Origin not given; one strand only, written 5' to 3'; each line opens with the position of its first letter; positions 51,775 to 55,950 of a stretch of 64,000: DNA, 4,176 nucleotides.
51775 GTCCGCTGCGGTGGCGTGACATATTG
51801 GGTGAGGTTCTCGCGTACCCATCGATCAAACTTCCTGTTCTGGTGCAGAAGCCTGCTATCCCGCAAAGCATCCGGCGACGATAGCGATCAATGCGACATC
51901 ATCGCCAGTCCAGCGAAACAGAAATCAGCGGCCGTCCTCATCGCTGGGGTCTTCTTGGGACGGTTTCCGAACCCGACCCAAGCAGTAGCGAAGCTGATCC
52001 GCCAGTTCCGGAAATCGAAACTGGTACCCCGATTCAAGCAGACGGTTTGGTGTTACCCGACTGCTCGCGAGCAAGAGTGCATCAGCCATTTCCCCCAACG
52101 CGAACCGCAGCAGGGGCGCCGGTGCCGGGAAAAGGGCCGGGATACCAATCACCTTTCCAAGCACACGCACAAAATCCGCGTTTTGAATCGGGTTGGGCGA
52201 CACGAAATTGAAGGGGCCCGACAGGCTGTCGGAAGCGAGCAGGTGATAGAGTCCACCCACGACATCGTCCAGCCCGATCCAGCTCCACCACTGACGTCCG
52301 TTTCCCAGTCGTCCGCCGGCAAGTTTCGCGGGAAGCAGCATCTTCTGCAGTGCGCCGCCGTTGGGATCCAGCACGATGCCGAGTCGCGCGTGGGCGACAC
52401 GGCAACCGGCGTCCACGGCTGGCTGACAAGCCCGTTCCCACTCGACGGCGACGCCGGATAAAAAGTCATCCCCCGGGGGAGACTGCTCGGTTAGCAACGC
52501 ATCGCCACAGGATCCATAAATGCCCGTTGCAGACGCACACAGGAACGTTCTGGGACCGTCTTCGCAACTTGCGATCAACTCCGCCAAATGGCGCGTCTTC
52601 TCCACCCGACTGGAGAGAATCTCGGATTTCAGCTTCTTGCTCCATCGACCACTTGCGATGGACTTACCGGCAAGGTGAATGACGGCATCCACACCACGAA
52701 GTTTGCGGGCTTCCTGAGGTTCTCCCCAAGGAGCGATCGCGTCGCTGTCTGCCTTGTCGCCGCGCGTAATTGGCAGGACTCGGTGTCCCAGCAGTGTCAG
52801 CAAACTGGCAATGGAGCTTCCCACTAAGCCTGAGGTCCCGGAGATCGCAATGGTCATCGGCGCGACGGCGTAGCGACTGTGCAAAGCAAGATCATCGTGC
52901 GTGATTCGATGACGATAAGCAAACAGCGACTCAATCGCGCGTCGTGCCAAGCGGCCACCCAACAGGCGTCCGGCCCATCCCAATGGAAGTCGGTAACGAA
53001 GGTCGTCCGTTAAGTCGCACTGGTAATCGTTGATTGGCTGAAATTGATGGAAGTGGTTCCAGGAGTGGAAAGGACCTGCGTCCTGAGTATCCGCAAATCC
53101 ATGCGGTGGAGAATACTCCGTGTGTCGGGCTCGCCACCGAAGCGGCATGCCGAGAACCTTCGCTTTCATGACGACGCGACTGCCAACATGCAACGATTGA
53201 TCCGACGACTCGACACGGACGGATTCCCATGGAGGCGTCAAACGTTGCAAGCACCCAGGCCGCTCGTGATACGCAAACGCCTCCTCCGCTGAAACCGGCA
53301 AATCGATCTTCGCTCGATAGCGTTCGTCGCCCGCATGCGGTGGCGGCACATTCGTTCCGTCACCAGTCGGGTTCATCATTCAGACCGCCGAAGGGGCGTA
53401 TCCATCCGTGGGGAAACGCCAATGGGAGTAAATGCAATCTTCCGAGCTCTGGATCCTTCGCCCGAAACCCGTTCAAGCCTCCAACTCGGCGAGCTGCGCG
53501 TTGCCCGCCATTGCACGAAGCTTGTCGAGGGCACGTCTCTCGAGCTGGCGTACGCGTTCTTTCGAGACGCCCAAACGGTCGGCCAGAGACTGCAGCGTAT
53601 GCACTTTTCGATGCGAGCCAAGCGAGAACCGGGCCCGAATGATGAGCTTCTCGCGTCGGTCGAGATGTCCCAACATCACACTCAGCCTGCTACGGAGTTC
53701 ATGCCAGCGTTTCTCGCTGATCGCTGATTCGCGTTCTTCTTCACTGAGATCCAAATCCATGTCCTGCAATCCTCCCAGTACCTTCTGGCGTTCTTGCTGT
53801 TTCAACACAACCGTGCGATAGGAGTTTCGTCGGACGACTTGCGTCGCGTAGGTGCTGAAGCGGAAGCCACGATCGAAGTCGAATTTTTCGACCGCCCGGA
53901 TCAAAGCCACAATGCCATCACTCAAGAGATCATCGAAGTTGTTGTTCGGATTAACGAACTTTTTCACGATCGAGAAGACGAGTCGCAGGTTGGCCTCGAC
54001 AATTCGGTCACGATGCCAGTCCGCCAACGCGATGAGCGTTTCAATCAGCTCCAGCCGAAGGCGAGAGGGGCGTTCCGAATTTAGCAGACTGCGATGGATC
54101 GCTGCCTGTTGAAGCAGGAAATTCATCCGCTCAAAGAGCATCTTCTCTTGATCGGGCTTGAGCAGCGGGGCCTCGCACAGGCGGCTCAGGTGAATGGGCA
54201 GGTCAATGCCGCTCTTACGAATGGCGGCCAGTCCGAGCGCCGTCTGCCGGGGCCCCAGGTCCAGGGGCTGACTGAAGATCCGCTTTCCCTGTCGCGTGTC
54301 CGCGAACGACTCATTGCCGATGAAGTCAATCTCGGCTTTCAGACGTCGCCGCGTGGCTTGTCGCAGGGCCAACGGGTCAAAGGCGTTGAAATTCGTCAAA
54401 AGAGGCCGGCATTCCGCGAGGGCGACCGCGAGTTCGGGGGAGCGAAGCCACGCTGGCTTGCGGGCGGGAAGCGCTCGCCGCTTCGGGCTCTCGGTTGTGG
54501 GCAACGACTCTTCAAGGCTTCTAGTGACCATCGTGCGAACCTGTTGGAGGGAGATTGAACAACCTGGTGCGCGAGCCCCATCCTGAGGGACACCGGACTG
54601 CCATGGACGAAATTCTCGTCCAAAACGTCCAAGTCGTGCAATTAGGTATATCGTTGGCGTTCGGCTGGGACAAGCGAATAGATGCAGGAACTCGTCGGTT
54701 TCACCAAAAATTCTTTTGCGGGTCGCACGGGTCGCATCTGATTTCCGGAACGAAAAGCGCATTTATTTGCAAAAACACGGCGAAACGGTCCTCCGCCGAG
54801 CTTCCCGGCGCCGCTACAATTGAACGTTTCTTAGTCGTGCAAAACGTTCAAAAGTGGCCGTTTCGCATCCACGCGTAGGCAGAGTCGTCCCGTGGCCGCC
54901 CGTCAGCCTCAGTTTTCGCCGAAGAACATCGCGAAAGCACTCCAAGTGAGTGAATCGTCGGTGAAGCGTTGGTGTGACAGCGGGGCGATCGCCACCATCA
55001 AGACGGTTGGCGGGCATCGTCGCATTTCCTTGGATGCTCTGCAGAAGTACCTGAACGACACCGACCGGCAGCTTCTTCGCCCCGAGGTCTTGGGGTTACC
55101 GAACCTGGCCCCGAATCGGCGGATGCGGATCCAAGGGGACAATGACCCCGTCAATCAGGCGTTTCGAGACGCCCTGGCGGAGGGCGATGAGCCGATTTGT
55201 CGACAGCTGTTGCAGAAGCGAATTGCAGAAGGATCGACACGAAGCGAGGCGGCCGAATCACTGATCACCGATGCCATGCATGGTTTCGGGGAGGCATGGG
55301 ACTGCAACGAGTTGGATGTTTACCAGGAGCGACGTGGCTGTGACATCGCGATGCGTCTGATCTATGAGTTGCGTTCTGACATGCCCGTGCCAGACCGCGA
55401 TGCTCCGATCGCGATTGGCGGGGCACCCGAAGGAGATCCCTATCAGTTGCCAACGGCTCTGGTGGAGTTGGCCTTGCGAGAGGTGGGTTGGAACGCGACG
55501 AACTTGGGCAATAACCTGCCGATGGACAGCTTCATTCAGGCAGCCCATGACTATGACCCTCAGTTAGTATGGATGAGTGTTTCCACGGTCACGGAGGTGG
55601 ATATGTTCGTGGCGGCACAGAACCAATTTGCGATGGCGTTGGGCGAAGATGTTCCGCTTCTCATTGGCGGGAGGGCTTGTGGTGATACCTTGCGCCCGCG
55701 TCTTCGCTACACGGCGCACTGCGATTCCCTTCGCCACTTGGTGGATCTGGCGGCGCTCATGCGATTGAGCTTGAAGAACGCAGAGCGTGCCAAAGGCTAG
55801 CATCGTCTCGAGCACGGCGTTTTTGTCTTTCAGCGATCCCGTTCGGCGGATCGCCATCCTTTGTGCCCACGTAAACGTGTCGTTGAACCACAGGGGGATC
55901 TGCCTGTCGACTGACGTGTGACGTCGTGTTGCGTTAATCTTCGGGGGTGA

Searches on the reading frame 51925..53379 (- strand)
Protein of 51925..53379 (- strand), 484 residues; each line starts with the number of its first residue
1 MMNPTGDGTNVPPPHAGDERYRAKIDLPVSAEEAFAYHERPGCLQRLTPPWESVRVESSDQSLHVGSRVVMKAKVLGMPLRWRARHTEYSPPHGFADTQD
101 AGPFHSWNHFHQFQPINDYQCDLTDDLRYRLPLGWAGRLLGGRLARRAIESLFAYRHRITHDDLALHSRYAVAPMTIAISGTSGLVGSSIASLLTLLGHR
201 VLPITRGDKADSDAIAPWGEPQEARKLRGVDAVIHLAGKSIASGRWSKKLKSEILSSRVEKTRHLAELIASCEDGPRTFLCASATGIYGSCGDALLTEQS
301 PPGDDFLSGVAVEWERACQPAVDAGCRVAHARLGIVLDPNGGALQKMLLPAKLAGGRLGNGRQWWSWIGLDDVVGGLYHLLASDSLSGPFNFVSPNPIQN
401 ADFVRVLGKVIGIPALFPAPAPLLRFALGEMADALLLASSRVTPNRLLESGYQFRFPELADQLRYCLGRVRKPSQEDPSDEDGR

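Call 65: search_protein_families(library=pfam, proteins=[window:51925-53379:-], max_evalue=0.001)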
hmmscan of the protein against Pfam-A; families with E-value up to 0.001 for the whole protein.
window:51925-53379:- (484 aa): 4 families
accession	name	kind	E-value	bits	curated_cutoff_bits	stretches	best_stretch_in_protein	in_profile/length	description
PF08338.16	DUF1731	-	1.7e-17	63.3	27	1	419-464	1-45/47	Domain of unknown function (DUF1731)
PF01370.27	Epimerase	-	1.8e-13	50.9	20.9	1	177-383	1-227/240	NAD dependent epimerase/dehydratase family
PF03364.25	Polyketide_cyc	-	7.2e-11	42.9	23.4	1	27-152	1-125/126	Polyketide cyclase / dehydrase and lipid transport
PF10604.15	Polyketide_cyc2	-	0.00033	21.4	27.4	1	21-150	4-131/142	Polyketide cyclase / dehydrase and lipid transport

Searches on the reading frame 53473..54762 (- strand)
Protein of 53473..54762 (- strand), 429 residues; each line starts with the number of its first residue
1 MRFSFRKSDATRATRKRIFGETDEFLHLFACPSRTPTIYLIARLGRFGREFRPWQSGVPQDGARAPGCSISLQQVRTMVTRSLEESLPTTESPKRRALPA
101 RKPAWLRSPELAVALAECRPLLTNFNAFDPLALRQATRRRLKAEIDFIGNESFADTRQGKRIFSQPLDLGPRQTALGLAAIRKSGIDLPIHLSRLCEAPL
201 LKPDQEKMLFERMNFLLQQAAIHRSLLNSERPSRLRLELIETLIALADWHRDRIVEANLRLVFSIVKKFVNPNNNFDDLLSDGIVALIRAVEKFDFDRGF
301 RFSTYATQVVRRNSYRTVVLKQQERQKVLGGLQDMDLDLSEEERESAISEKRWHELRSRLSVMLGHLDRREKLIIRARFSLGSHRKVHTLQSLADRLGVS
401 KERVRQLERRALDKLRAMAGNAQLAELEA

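Call 65: search_protein_families(library=pfam, proteins=[window:53473-54762:-], max_evalue=0.001)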
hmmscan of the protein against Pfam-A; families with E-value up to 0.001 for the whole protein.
window:53473-54762:- (429 aa): 2 families
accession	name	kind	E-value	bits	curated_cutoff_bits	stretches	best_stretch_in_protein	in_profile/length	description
PF04542.20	Sigma70_r2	-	3.7e-16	59.1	24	1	254-316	1-63/71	Sigma-70 region 2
PF04545.22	Sigma70_r4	-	2.3e-14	53.1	24.1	1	364-417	2-50/50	Sigma-70, region 4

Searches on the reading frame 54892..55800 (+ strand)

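Call 65: search_protein_families(library=pfam, proteins=[window:54892-55800:+], max_evalue=0.001)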
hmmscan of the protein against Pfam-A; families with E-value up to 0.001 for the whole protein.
window:54892-55800:+ (302 aa): 3 families
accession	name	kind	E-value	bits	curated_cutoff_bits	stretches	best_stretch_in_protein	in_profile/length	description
PF12728.13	HTH_17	-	9.1e-10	39.1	27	1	9-55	3-48/51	Helix-turn-helix domain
PF02310.24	B12-binding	-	3.1e-08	33.9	32.1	1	175-261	4-89/121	B12 binding domain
PF02607.22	B12-binding_2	-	4.9e-07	30.3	23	1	89-155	3-68/74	B12 binding domain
